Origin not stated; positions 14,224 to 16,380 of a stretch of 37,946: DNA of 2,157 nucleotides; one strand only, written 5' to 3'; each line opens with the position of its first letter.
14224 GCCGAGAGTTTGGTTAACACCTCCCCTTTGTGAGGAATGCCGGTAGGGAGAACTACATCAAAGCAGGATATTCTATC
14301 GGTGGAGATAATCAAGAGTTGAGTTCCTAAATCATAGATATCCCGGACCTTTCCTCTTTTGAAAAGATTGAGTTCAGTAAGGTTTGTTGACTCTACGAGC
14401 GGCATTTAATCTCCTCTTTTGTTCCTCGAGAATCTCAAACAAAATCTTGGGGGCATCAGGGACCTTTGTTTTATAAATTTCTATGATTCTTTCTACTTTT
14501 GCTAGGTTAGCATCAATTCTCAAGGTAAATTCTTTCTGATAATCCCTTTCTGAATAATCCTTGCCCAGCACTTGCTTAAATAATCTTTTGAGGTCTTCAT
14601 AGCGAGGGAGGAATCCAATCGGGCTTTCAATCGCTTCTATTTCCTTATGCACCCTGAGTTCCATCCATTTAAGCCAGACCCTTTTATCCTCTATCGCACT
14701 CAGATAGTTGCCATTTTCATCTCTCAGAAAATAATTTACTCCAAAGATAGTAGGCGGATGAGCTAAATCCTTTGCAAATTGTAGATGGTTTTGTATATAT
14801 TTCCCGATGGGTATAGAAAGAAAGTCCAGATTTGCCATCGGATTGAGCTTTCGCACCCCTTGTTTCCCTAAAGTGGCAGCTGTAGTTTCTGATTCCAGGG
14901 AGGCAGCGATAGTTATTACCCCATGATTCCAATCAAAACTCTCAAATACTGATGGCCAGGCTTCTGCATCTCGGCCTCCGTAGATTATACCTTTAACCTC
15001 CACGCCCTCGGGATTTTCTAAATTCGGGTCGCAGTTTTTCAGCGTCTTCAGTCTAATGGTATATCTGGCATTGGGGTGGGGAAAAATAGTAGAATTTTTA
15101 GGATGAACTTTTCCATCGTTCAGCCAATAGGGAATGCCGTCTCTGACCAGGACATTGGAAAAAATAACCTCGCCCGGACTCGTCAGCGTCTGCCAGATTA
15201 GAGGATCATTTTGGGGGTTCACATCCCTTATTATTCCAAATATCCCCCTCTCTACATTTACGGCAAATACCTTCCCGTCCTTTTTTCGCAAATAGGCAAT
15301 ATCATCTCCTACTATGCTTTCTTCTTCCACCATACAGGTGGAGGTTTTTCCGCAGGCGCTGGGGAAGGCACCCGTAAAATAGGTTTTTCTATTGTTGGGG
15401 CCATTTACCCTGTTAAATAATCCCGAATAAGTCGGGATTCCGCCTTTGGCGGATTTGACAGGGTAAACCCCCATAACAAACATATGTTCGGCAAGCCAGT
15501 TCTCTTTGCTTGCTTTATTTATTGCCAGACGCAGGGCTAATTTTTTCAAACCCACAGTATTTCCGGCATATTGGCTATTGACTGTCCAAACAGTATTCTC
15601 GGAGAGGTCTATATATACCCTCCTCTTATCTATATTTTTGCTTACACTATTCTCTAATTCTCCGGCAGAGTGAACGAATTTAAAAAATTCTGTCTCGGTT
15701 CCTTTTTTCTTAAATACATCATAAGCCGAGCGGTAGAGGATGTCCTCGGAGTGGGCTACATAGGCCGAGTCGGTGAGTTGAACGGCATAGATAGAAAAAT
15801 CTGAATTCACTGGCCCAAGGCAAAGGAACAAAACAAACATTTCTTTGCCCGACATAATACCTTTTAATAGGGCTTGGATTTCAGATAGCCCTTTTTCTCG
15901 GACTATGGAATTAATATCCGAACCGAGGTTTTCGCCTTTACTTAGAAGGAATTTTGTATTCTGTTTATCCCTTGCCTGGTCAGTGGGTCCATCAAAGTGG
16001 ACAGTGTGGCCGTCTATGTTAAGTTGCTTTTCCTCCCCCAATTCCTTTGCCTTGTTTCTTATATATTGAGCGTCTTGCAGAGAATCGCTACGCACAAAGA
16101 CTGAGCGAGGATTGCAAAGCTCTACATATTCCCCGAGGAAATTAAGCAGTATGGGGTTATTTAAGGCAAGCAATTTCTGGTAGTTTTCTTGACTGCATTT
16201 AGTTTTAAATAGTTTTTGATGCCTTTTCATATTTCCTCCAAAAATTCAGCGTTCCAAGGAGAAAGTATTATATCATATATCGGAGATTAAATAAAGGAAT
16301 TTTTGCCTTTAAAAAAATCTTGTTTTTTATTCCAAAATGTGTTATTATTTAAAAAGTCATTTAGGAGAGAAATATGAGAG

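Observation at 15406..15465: A 60-nt palindromic mini-element sits in frame in GTP-PEPCK, next to the P-loop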

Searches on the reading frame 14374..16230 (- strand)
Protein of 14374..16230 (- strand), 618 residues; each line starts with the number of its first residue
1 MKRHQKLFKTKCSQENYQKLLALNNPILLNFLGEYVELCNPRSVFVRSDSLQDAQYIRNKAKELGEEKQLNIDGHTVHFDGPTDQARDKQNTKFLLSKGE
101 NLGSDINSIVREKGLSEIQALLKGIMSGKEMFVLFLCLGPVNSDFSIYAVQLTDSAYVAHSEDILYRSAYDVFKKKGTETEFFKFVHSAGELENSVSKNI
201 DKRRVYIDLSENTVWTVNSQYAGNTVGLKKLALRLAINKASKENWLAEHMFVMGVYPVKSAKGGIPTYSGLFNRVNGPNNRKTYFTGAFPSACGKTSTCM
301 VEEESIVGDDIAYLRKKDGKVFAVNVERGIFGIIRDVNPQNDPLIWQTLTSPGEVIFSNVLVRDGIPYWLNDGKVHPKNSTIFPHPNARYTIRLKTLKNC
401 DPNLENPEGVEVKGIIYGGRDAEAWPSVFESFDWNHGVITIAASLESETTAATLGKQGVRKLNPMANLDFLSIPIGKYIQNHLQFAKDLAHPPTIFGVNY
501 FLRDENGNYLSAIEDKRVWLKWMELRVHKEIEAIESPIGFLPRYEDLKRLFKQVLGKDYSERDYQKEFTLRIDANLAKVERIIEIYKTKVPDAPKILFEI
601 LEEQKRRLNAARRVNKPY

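Call 9: search_solved_structures(query=window:14374-16230:-, show_alignments=2)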
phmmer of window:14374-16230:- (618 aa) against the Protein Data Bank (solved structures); distinct sequences matched with E-value up to 0.001: 23.
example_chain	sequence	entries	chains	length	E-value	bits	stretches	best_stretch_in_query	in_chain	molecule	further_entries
4wiu_A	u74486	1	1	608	3.1e-66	227.3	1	24-549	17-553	Phosphoenolpyruvate carboxykinase [GTP]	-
4wie_A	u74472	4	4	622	3.5e-66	227.2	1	24-549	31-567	Phosphoenolpyruvate carboxykinase [GTP]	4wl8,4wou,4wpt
4r43_A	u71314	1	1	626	3.6e-66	227.1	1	24-549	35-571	Phosphoenolpyruvate carboxykinase [GTP]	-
4wpu_A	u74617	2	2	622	6.6e-66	226.3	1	24-549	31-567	Phosphoenolpyruvate carboxykinase [GTP]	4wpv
4rcg_A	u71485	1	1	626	9.4e-66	225.8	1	24-549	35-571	Phosphoenolpyruvate carboxykinase [GTP]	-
5i67_A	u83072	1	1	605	7.5e-65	222.8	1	24-549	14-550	Phosphoenolpyruvate carboxykinase [GTP]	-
2zci_A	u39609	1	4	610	1.2e-63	218.8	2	277-548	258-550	Phosphoenolpyruvate carboxykinase [GTP]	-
9e34_A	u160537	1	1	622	3.4e-62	214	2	23-369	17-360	Phosphoenolpyruvate carboxykinase [GTP]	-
9e32_A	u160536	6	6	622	4e-62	213.8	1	24-609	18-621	Phosphoenolpyruvate carboxykinase [GTP]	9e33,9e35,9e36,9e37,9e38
5v95_A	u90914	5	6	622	1.5e-54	188.8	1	111-547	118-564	Phosphoenolpyruvate carboxykinase, cytosolic [GTP]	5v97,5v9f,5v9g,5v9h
9ej6_A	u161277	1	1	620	2e-54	188.3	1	111-547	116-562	Phosphoenolpyruvate carboxykinase, cytosolic [GTP]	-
4ywb_A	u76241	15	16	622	2e-54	188.3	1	111-547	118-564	Phosphoenolpyruvate carboxykinase, cytosolic [GTP]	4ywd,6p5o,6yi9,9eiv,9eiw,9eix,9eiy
5fh2_A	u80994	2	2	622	2.1e-54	188.3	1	117-547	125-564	Phosphoenolpyruvate carboxykinase, cytosolic [GTP]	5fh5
2qew_A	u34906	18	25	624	2.1e-54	188.3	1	111-547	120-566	Phosphoenolpyruvate carboxykinase, cytosolic [GTP]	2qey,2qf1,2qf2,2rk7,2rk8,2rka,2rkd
5fh1_A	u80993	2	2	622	2.6e-54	188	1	117-547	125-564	Phosphoenolpyruvate carboxykinase, cytosolic [GTP]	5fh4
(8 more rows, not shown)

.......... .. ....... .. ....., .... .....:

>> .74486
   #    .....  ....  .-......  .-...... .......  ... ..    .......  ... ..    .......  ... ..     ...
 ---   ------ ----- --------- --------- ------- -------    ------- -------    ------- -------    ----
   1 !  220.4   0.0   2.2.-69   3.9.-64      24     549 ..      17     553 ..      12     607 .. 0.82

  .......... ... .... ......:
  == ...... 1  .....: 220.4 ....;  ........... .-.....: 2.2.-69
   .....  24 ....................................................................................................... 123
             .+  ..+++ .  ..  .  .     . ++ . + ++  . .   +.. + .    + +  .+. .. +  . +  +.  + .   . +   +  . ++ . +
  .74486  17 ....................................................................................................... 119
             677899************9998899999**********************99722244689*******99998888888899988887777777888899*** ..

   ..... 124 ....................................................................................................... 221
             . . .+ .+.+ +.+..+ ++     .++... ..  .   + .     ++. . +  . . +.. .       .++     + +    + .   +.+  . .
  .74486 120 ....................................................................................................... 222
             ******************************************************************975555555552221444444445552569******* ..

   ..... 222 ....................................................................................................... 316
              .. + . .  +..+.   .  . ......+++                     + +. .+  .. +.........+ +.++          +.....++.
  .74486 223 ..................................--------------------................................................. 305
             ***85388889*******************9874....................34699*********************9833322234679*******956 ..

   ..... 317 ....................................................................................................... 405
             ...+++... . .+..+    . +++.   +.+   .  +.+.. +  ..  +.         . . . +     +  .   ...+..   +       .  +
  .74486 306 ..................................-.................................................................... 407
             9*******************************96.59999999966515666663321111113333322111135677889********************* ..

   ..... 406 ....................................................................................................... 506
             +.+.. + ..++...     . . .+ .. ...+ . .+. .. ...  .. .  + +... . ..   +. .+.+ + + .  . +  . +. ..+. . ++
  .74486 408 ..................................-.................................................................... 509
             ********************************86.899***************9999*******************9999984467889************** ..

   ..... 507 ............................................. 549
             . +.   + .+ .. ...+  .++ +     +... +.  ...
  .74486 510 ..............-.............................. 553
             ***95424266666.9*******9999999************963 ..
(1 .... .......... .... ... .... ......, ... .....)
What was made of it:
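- Checked: phmmer against M. tuberculosis PEPCK (4wiu) shows a 20-residue gap over precisely this peptide (call 9).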

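Call 11: find_encoding_contigs(protein=window:14374-16230:-, flank=10000, max_places=6)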
Protein window:14374-16230:- (618 aa): 5 contigs read that carry it; 4 places shown.
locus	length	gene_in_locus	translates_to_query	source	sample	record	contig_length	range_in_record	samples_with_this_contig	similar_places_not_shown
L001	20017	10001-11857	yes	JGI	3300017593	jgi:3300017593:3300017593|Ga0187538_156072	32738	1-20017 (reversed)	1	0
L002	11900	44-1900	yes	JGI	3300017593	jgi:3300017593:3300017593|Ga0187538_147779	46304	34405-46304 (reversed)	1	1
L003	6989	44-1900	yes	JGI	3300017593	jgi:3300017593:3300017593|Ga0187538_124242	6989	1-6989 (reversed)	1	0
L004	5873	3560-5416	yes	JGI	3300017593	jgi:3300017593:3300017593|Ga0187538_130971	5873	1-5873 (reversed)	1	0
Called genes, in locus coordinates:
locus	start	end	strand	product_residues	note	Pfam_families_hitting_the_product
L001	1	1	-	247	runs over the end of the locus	PF00005:ABC_tran, PF13304:AAA_21 (faint)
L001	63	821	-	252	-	PF02405:MlaE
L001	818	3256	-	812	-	PF02861:Clp_N, PF00004:AAA, PF17871:AAA_lid_9, PF02151:UVR, PF00004:AAA, PF07724:AAA_2, PF07728:AAA_5, PF10431:ClpB_D2-small, +7 more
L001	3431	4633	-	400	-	PF28597:T2SSF_N, PF00482:T2SSF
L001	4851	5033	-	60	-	PF01165:Ribosomal_S21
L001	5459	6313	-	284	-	PF13103:TonB_2, PF03544:TonB_C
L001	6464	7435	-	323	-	PF01717:Meth_synt_2, PF08267:Meth_synt_1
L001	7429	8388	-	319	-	PF01717:Meth_synt_2, PF08267:Meth_synt_1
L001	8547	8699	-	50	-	-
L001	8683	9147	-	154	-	-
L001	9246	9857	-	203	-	PF02511:Thy1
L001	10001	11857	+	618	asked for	PF17297:PEPCK_N, PF00821:PEPCK_GTP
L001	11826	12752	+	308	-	PF01259:SAICAR_synt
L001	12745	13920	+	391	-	PF01656:CbiA, PF13500:AAA_26, PF07085:DRTGG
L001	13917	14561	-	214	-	PF00677:Lum_binding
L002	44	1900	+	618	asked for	PF17297:PEPCK_N, PF00821:PEPCK_GTP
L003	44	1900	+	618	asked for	PF17297:PEPCK_N, PF00821:PEPCK_GTP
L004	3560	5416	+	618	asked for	PF17297:PEPCK_N, PF00821:PEPCK_GTP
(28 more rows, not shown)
